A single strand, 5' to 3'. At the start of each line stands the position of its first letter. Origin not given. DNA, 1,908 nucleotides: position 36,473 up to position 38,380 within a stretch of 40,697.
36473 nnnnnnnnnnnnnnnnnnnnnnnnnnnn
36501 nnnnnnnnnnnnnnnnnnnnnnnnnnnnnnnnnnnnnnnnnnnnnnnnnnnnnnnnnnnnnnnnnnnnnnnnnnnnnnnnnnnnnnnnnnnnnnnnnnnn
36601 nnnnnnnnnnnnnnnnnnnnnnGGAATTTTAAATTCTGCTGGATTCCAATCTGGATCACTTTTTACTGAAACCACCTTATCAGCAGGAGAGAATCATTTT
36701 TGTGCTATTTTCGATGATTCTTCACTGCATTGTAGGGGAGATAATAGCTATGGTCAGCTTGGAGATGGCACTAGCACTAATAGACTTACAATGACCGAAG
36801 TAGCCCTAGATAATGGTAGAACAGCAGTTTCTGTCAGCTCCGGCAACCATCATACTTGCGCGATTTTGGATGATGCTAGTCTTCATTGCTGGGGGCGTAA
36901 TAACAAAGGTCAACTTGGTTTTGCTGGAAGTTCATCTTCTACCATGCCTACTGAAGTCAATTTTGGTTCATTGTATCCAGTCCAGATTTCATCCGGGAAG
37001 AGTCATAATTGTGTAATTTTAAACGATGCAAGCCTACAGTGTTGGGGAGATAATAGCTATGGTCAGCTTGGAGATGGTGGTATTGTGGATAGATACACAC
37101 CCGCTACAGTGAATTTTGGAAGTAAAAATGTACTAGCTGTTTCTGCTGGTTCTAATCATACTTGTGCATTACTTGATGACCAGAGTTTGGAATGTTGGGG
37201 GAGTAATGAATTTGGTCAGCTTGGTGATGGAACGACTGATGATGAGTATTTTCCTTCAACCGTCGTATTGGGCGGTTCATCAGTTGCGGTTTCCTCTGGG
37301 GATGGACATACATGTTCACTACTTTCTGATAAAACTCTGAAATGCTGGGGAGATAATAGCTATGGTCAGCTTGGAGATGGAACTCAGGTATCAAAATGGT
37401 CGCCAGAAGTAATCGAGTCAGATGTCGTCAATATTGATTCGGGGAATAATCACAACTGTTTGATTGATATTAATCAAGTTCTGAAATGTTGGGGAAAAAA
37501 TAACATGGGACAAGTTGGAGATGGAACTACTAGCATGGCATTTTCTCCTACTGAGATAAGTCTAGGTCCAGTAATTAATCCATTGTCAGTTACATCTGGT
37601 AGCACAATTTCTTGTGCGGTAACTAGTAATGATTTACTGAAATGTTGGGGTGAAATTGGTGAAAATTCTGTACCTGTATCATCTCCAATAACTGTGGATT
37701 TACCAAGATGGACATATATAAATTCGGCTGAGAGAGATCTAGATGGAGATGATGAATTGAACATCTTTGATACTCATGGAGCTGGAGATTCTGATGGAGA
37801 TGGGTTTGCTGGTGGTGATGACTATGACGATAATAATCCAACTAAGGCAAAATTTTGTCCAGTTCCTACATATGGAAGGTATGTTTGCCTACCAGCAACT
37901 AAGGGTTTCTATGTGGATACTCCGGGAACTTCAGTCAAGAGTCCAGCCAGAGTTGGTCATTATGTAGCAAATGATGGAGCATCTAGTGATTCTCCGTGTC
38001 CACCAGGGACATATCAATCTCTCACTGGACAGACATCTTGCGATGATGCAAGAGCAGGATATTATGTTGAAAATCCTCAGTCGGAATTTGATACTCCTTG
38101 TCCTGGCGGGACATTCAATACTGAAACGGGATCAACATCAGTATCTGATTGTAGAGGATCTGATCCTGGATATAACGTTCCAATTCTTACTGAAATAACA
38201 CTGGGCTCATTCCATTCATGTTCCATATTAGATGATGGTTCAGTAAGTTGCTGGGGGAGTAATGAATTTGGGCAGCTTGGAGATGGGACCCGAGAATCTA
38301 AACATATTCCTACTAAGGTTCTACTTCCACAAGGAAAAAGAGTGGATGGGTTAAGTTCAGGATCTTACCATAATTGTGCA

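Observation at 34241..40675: Surface protein of about 2140 aa combining a subtilase with two RCC1 propeller arrays and eukaryote-like adhesion modules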

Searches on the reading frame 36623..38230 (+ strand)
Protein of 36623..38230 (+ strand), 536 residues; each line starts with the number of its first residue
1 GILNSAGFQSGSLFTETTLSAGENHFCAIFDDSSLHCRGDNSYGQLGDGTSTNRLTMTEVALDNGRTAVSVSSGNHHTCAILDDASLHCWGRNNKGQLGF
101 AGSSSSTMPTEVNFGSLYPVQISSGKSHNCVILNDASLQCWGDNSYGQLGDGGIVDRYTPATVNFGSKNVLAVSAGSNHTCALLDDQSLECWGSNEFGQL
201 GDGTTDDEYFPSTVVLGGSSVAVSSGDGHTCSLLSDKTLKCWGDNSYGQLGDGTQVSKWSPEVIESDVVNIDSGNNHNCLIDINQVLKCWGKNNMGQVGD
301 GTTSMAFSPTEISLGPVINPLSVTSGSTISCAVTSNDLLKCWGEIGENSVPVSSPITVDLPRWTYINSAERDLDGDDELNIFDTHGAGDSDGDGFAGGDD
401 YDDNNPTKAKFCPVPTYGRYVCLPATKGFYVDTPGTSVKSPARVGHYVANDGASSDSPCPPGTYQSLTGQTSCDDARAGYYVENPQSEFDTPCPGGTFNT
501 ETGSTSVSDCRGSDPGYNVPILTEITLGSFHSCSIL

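Call 39: find_homologous_proteins(query=window:36623-38230:+)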
Query window:36623-38230:+ (536 aa): 7988 proteins with E <= 0.001 among 8000 candidates; the best 120 are listed.
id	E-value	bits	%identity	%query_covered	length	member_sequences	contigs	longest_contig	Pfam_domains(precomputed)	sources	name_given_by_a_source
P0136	3.5e-243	827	39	61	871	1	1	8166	PF00415.25,PF13540.13,PF25384.2,PF25390.2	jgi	jgi:alpha-tubulin suppressor-like RCC1 family protein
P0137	4.4e-231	787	42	61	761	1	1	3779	PF00415.25,PF13540.13,PF25384.2,PF25390.2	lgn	-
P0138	2.7e-219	748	40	64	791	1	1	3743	PF12476.14,PF00415.25,PF13540.13,PF25384.2,PF25390.2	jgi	-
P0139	4.2e-219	747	40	61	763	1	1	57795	PF00415.25,PF13540.13,PF25384.2,PF25390.2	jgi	jgi:alpha-tubulin suppressor-like RCC1 family protein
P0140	2.0e-216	738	43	65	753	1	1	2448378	PF08332.17,PF00415.25,PF13540.13,PF25384.2,PF11399.15,PF25390.2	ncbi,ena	-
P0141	2.5e-216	738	34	75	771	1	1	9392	PF00415.25,PF13540.13,PF25384.2,PF25390.2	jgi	jgi:alpha-tubulin suppressor-like RCC1 family protein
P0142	9.2e-216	736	41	60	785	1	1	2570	PF00415.25,PF13540.13,PF25384.2,PF25390.2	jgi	-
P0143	5.7e-215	733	40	63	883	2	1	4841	PF00415.25,PF13540.13,PF25384.2,PF25390.2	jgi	jgi:alpha-tubulin suppressor-like RCC1 family protein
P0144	1.8e-210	719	41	61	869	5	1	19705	PF00415.25,PF13540.13,PF25384.2,PF25390.2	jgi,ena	-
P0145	3.2e-210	718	40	65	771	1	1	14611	PF00415.25,PF13540.13,PF25384.2,PF25390.2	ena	-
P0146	1.4e-209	716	43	62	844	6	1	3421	PF00415.25,PF13540.13,PF25384.2,PF25390.2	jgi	jgi:alpha-tubulin suppressor-like RCC1 family protein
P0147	1.2e-207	709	42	61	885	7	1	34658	PF00415.25,PF13540.13,PF25384.2,PF25390.2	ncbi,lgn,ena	-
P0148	4.7e-207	707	43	67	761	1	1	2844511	PF00415.25,PF13540.13,PF25384.2,PF25390.2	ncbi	-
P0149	8.7e-207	706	37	63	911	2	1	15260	PF00415.25,PF13540.13,PF25384.2,PF25390.2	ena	-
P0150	4.0e-204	698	38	67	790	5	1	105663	PF00415.25,PF13540.13,PF25384.2,PF25390.2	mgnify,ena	mgnify:CR=1 FL=1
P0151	5.7e-204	697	42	65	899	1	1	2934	PF00415.25,PF13540.13,PF25384.2,PF25390.2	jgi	jgi:alpha-tubulin suppressor-like RCC1 family protein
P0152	2.8e-203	695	39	62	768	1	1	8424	PF00415.25,PF13540.13,PF25384.2,PF25390.2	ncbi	-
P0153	3.0e-200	685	39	61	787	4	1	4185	PF00415.25,PF13540.13,PF25384.2,PF25390.2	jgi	jgi:alpha-tubulin suppressor-like RCC1 family protein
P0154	2.5e-199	682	41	64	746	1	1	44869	PF00415.25,PF13540.13,PF25384.2,PF25390.2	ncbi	-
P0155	1.6e-195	669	39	62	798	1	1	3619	PF00415.25,PF13540.13,PF25384.2,PF25390.2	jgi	-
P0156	4.1e-194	665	38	65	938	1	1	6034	PF00415.25,PF13540.13,PF25384.2,PF25390.2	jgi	jgi:alpha-tubulin suppressor-like RCC1 family protein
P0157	9.3e-194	663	38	63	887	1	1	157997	PF01833.31,PF00415.25,PF13540.13,PF25384.2,PF25390.2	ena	-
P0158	2.1e-192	659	39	61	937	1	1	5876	PF00415.25,PF13540.13,PF25384.2,PF25390.2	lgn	-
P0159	2.4e-192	659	36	65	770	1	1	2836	PF00415.25,PF13540.13,PF25384.2,PF25390.2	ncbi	-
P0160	2.3e-191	656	40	61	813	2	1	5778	PF00415.25,PF13540.13,PF25384.2,PF25390.2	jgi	-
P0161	1.5e-190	653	40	63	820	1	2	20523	PF00415.25,PF13540.13,PF25384.2,PF25390.2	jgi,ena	-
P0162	2.0e-190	652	40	61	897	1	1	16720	PF00415.25,PF13540.13,PF25384.2,PF25390.2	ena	-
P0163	3.9e-190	651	41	61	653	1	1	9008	PF12476.14,PF00415.25,PF13540.13,PF25384.2,PF25390.2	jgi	-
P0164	4.4e-190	651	41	61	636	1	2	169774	PF12476.14,PF00415.25,PF13540.13,PF25384.2,PF25390.2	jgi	-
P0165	5.3e-190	651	41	61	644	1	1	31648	PF12476.14,PF00415.25,PF13540.13,PF25384.2,PF25390.2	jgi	-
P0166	7.1e-190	651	40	61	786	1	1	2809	PF00415.25,PF13540.13,PF25384.2,PF25390.2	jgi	jgi:alpha-tubulin suppressor-like RCC1 family protein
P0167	9.4e-190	650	38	64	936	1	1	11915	PF00415.25,PF13540.13,PF25384.2,PF25390.2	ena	-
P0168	1.3e-189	650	39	64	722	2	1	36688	PF00415.25,PF13540.13,PF25384.2,PF25390.2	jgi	-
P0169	3.8e-189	648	39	66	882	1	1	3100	PF00415.25,PF13540.13,PF25384.2,PF25390.2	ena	-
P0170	8.3e-188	644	35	61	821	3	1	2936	PF00415.25,PF13540.13,PF25384.2,PF25390.2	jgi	-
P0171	2.0e-187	642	38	61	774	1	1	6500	PF00415.25,PF13540.13,PF25384.2,PF25390.2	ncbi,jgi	jgi:alpha-tubulin suppressor-like RCC1 family protein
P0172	5.4e-187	641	39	61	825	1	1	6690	PF00415.25,PF13540.13,PF25384.2,PF25390.2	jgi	jgi:alpha-tubulin suppressor-like RCC1 family protein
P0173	3.1e-186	639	42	61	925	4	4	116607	PF00415.25,PF13540.13,PF00395.26,PF25384.2,PF25390.2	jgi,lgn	-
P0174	3.2e-186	639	36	63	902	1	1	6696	PF00415.25,PF13540.13,PF25384.2,PF25390.2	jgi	jgi:alpha-tubulin suppressor-like RCC1 family protein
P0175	5.4e-186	638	38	62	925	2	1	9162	PF00415.25,PF13540.13,PF25384.2,PF25390.2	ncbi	-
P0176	1.1e-185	637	42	61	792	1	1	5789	PF00415.25,PF13540.13,PF25384.2,PF25390.2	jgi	jgi:alpha-tubulin suppressor-like RCC1 family protein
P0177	1.4e-185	636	39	64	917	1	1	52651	PF18885.7,PF00415.25,PF13540.13,PF25384.2,PF25390.2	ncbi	-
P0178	2.6e-184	632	35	62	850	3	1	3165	PF00415.25,PF13540.13,PF25384.2,PF25390.2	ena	-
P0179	3.7e-184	632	35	66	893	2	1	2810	PF00415.25,PF13540.13,PF25384.2,PF25390.2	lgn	-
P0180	4.6e-184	631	37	63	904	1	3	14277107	PF00415.25,PF13540.13,PF25384.2,PF25390.2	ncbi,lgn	ncbi:MAG: hypothetical protein R3C14_23085 [Caldilineaceae bacterium]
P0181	8.7e-184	630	37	61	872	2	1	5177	PF00415.25,PF13540.13,PF25384.2,PF25390.2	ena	-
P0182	1.5e-183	630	39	61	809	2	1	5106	PF00415.25,PF13540.13,PF25384.2,PF25390.2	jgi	jgi:alpha-tubulin suppressor-like RCC1 family protein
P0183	1.6e-183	630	40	65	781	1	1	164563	PF00415.25,PF13540.13,PF25384.2,PF25390.2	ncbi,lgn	-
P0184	3.2e-183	629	42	61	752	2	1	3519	PF00415.25,PF13540.13,PF25384.2,PF25390.2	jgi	jgi:alpha-tubulin suppressor-like RCC1 family protein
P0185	2.7e-182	626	36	64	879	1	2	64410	PF00415.25,PF13540.13,PF25384.2,PF25390.2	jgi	jgi:alpha-tubulin suppressor-like RCC1 family protein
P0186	4.6e-182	625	40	63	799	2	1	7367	PF00415.25,PF13540.13,PF25384.2,PF25390.2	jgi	-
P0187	6.1e-182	624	37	67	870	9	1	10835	PF25048.2,PF00415.25,PF13540.13,PF25384.2,PF25390.2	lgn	-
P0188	6.4e-182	624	41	64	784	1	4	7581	PF00415.25,PF13540.13,PF25384.2,PF25390.2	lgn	-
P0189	1.8e-181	623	37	64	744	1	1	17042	PF00415.25,PF13540.13,PF25384.2,PF25390.2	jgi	jgi:alpha-tubulin suppressor-like RCC1 family protein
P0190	2.8e-181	622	36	63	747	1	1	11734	PF00415.25,PF13540.13,PF25384.2,PF25390.2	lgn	-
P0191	3.9e-181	622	40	61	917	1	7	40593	PF00415.25,PF13540.13,PF25384.2,PF25390.2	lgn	-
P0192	1.3e-180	620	39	61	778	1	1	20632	PF00415.25,PF13540.13,PF25384.2,PF25390.2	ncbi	-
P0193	2.4e-180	619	38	61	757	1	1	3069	PF00415.25,PF13540.13,PF25384.2,PF25390.2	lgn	-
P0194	2.6e-179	616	39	60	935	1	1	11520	PF00404.25,PF00415.25,PF13540.13,PF25384.2,PF25390.2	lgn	-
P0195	2.9e-179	616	37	64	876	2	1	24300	PF00415.25,PF13540.13,PF25384.2,PF25390.2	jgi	jgi:alpha-tubulin suppressor-like RCC1 family protein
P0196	4.9e-179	615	35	66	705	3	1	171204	PF00415.25,PF13540.13,PF25384.2,PF25390.2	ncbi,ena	-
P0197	2.9e-178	612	35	64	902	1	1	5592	PF00415.25,PF13540.13,PF25384.2,PF25390.2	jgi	jgi:alpha-tubulin suppressor-like RCC1 family protein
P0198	3.7e-178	612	43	61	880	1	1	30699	PF00415.25,PF13540.13,PF25384.2,PF25390.2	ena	-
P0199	5.1e-178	611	38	64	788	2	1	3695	PF00415.25,PF13540.13,PF25384.2,PF25390.2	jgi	jgi:alpha-tubulin suppressor-like RCC1 family protein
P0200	7.4e-178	611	38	65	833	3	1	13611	PF00415.25,PF13540.13,PF25384.2,PF25390.2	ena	-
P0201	9.6e-178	611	37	63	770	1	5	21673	PF00415.25,PF13540.13,PF25384.2,PF25390.2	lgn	-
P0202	1.5e-177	610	38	64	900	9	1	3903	PF00415.25,PF13540.13,PF25384.2,PF25390.2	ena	-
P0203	3.0e-177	609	38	61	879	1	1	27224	PF00415.25,PF13540.13,PF25384.2,PF25390.2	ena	-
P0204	4.2e-177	608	36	63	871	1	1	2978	PF00415.25,PF13540.13,PF25384.2,PF25390.2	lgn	-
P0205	6.5e-177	608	36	61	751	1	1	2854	PF00415.25,PF13540.13,PF25384.2,PF25390.2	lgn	-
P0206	8.6e-177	607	37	65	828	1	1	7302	PF00415.25,PF13540.13,PF25384.2,PF25390.2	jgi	jgi:alpha-tubulin suppressor-like RCC1 family protein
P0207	1.6e-176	606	38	61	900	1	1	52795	PF00415.25,PF13540.13,PF25384.2,PF25390.2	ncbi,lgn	-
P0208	2.1e-176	606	41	64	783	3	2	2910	PF00415.25,PF13540.13,PF25384.2,PF25390.2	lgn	-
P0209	4.2e-176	605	41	61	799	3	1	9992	PF00415.25,PF13540.13,PF25384.2,PF25390.2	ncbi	-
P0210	1.2e-175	604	38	61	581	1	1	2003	PF00415.25,PF13540.13,PF25384.2,PF25390.2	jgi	jgi:alpha-tubulin suppressor-like RCC1 family protein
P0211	2.3e-175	603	38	64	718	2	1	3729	PF00415.25,PF13540.13,PF25384.2,PF25390.2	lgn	-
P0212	3.1e-175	602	37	64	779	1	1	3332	PF00415.25,PF13540.13,PF25384.2,PF25390.2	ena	-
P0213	1.6e-174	600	35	69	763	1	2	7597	PF00415.25,PF13540.13,PF25384.2,PF25390.2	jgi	jgi:alpha-tubulin suppressor-like RCC1 family protein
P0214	3.3e-174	599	34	61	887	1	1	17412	PF00415.25,PF13540.13,PF25384.2,PF25390.2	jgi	jgi:alpha-tubulin suppressor-like RCC1 family protein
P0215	4.1e-174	599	37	66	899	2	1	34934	PF00415.25,PF13540.13,PF25384.2,PF25390.2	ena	-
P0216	8.3e-174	598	33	65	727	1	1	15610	PF00415.25,PF13540.13,PF25384.2,PF25390.2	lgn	-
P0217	1.2e-173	597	37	63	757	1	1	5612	PF00415.25,PF13540.13,PF25384.2,PF25390.2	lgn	-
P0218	1.7e-173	597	41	64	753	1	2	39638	PF00415.25,PF13540.13,PF25384.2,PF25390.2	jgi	jgi:alpha-tubulin suppressor-like RCC1 family protein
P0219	3.5e-173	595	37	62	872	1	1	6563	PF00415.25,PF13540.13,PF25384.2,PF25390.2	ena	-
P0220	1.1e-172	594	39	61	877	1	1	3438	PF00415.25,PF13540.13,PF25384.2,PF25390.2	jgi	jgi:alpha-tubulin suppressor-like RCC1 family protein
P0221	1.2e-172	594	39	64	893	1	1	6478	PF00415.25,PF13540.13,PF25384.2,PF25390.2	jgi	jgi:alpha-tubulin suppressor-like RCC1 family protein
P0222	4.0e-172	592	34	61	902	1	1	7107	PF00415.25,PF13540.13,PF25384.2,PF25390.2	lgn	-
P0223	3.3e-171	589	34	65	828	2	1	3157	PF25059.2,PF00415.25,PF13540.13,PF25384.2,PF00041.28,PF25390.2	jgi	jgi:alpha-tubulin suppressor-like RCC1 family protein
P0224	4.2e-171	589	35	61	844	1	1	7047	PF00415.25,PF13540.13,PF25384.2,PF25390.2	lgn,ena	-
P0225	7.4e-171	588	37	64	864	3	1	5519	PF00415.25,PF13540.13,PF25384.2,PF25390.2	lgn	-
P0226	8.4e-171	588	38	65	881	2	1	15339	PF00415.25,PF13540.13,PF25384.2,PF25390.2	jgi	jgi:alpha-tubulin suppressor-like RCC1 family protein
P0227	2.8e-170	586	35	61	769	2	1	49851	PF00415.25,PF20082.5,PF13540.13,PF25384.2,PF25390.2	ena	-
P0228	2.9e-170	586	38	61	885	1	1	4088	PF00415.25,PF13540.13,PF25384.2,PF25390.2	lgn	-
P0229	3.2e-170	586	40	65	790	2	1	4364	PF00415.25,PF13540.13,PF25384.2,PF25390.2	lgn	-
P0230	3.6e-170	586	41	65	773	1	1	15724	PF00415.25,PF13540.13,PF25384.2,PF25390.2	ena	-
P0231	3.7e-170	586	38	61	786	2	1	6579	PF00415.25,PF13540.13,PF25384.2,PF25390.2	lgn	-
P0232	6.7e-170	585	40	61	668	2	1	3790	PF00415.25,PF13540.13,PF25384.2,PF25390.2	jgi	jgi:alpha-tubulin suppressor-like RCC1 family protein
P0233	7.1e-170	585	37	63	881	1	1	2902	PF00415.25,PF13540.13,PF25384.2,PF25390.2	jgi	jgi:alpha-tubulin suppressor-like RCC1 family protein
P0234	9.8e-170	584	40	61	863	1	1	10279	PF00415.25,PF13540.13,PF25384.2,PF25390.2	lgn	-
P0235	7.7e-169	581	39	66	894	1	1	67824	PF00415.25,PF13540.13,PF25384.2,PF25390.2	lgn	-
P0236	1.9e-168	580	34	68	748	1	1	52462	PF00415.25,PF13540.13,PF25384.2,PF25390.2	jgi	jgi:alpha-tubulin suppressor-like RCC1 family protein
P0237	3.9e-168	579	35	65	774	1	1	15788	PF00415.25,PF13540.13,PF25384.2,PF25390.2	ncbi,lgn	-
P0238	4.2e-168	579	36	69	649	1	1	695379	PF00415.25,PF13540.13,PF25384.2,PF25390.2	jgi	jgi:alpha-tubulin suppressor-like RCC1 family protein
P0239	7.8e-168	578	37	62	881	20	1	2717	PF00415.25,PF13540.13,PF25384.2,PF25390.2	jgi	jgi:alpha-tubulin suppressor-like RCC1 family protein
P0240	8.9e-168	578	38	61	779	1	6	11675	PF00415.25,PF13540.13,PF25384.2,PF25390.2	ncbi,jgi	ncbi:MAG: hypothetical protein P8Z00_12375 [Anaerolineales bacterium]|jgi:alpha-tubulin suppressor-l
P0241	2.8e-167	576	42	61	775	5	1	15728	PF00415.25,PF13540.13,PF25384.2,PF25390.2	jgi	jgi:alpha-tubulin suppressor-like RCC1 family protein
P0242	6.8e-167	575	37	64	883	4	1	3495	PF00415.25,PF13540.13,PF25384.2,PF25390.2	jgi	jgi:alpha-tubulin suppressor-like RCC1 family protein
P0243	7.2e-167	575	38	64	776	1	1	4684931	PF00415.25,PF13540.13,PF25384.2,PF25390.2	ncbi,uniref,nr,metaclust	ncbi:RCC1 domain-containing protein [Chloroflexus aggregans]|uniref:Regulator of chromosome condensa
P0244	7.6e-167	575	33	90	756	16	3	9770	PF00415.25,PF13540.13,PF25384.2,PF25390.2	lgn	-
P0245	1.3e-166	574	36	62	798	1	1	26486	PF00415.25,PF13540.13,PF25384.2,PF25390.2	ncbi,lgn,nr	ncbi:MAG: hypothetical protein JXA78_05060 [Anaerolineales bacterium]|nr:hypothetical protein [Anaer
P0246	1.4e-166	574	41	61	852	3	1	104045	PF00415.25,PF13540.13,PF25384.2,PF25390.2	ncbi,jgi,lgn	-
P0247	1.6e-166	573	39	65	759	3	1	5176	PF00415.25,PF13540.13,PF25384.2,PF25390.2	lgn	-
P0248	2.5e-166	573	39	66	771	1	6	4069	PF00415.25,PF13540.13,PF25384.2,PF25390.2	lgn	-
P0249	2.8e-165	569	37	65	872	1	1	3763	PF00415.25,PF13540.13,PF25384.2,PF25390.2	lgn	-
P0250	6.1e-165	568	38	65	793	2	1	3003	PF00415.25,PF13540.13,PF25384.2,PF25390.2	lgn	-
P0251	6.2e-165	568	40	64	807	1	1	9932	PF00415.25,PF13540.13,PF25384.2,PF25390.2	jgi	-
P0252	1.3e-164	567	41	64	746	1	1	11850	PF12476.14,PF00415.25,PF13540.13,PF25384.2,PF25390.2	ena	-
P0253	1.4e-164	567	39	61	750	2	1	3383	PF00415.25,PF13540.13,PF25384.2,PF25390.2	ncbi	-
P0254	3.5e-164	566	38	61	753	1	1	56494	PF00415.25,PF13540.13,PF25384.2,PF25390.2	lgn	-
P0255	4.4e-164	565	39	62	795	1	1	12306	PF00415.25,PF13540.13,PF25384.2,PF25390.2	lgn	-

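Call 57: predict_structure(alignment_id=A4)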
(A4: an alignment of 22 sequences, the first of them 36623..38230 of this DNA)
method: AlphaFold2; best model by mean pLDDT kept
length: 536 residues; sequences in the alignment: 22
mean_pLDDT: 71.2   pTM: 0.67
mean pLDDT of the five models: 71.2, 71.2, 70.0, 69.4, 68.3
residues with pLDDT >= 90: 284; 70-90: 53; 50-70: 9; < 50: 190
segments of 3 or more residues with pLDDT < 50: 1-15, 363-536
pLDDT, mean of each block of 10 residues (from residue 1): 32 54 89 89 96 91 88 96 96 96 93 96 96 97 98 97 96 96 96 98 97 96 95 97 98 98 96 95 96 95 97 89 89 86 73 80 38 39 32 27 27 28 26 29 30 33 33 31 31 28 33 36 29 32
secondary structure, 60 per line:
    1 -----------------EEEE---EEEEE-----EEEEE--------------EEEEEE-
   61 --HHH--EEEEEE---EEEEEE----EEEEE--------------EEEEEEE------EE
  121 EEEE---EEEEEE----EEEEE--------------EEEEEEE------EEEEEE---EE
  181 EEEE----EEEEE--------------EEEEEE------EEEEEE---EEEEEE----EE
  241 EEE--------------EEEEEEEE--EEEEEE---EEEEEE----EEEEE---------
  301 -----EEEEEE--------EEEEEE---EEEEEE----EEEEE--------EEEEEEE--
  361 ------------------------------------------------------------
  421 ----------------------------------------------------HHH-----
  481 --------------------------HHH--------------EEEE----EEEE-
elements in order: E18-21 E25-29 E35-39 E54-59 E68-73 E77-82 E87-91 E106-112 E119-124 E128-133 E138-142 E157-163 E170-175 E179-184 E189-193 E208-213 E220-225 E229-234 E239-243 E258-265 E268-273 E277-282 E287-291 E306-311 E320-325 E329-334 E339-343 E352-358 E524-527 E532-535

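Call 61: fold_search(model_id=the predicted structure, library=pdb)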
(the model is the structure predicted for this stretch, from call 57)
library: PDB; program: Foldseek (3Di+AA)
matches with E <= 10: 1581; with E <= 0.001: 1146
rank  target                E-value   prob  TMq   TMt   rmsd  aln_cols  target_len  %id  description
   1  6xzm_A                2.3e-36  1.00  0.62  0.89   1.8       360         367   29  Arabidopsis UV-B photoreceptor UVR8 mutant D96N D107N W285A (released 2021-01-13)
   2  4dnv_B                4.2e-36  1.00  0.62  0.89   1.8       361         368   30  Crystal structure of the W285F mutant of UVB-resistance protein UVR8 (released 2012-03-07)
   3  6dd7_A                7.2e-36  1.00  0.62  0.89   1.8       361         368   30  Crystal structure of plant UVB photoreceptor UVR8 from in situ serial Laue diffraction (released 2018-07-18)
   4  6xzl                  9.4e-36  1.00  0.62  0.88   3.2       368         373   30  Arabidopsis UV-B photoreceptor UVR8 mutant D96N D107N (released 2021-01-13)
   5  8gqe_B                1.5e-35  1.00  0.62  0.85   1.8       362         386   30  Crystal structure of the W285A mutant of UVR8 in complex with RUP2 (released 2022-09-14)
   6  4d9s_A                2.4e-35  1.00  0.62  0.86   1.7       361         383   30  Crystal structure of Arabidopsis thaliana UVR8 (UV Resistance locus 8) (released 2012-04-04)
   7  4nc4_A                3.0e-35  1.00  0.62  0.89   1.7       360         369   30  Crystal structure of photoreceptor AtUVR8 mutant W285F and light-induced structural changes at 120K (released 2016-10-26)
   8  4dnw_B                7.1e-35  1.00  0.62  0.89   2.6       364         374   29  Crystal structure of UVB-resistance protein UVR8 (released 2012-03-07)
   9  4d9s_B                7.5e-35  1.00  0.62  0.87   1.7       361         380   30  Crystal structure of Arabidopsis thaliana UVR8 (UV Resistance locus 8) (released 2012-04-04)
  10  4dnw_A                8.9e-35  1.00  0.62  0.89   1.9       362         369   30  Crystal structure of UVB-resistance protein UVR8 (released 2012-03-07)
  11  7vgg_B                8.9e-35  1.00  0.61  0.87   2.1       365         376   30  Cryo-EM structure of Ultraviolet-B activated UVR8 in complex with COP1 (released 2022-05-04)
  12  4dnu                  1.1e-34  1.00  0.62  0.89   1.8       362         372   30  Crystal structure of the W285A mutant of UVB-resistance protein UVR8 (released 2012-03-07)
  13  6xzn_A                1.2e-34  1.00  0.62  0.89   1.8       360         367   29  Arabidopsis UV-B photoreceptor UVR8 mutant G101S W285A (released 2021-01-13)
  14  4dnv_A                4.3e-34  1.00  0.62  0.89   2.0       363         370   29  Crystal structure of the W285F mutant of UVB-resistance protein UVR8 (released 2012-03-07)
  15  6xzn_B                1.7e-33  1.00  0.60  0.89   1.9       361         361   30  Arabidopsis UV-B photoreceptor UVR8 mutant G101S W285A (released 2021-01-13)
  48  7a0k_B                5.5e-16  1.00  0.40  0.58   4.2       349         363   16  Crystal structure of the entire ectodomain from the Physcomitrella patens receptor kinase CR4 (released 2021-08-18)
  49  7a0j_DDD              5.8e-16  1.00  0.40  0.75   5.1       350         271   19  Crystal structure of the CRINKLY WD40 ectodomain from the Arabidopsis thaliana receptor kinase ACR4 (released 2021-08-18)
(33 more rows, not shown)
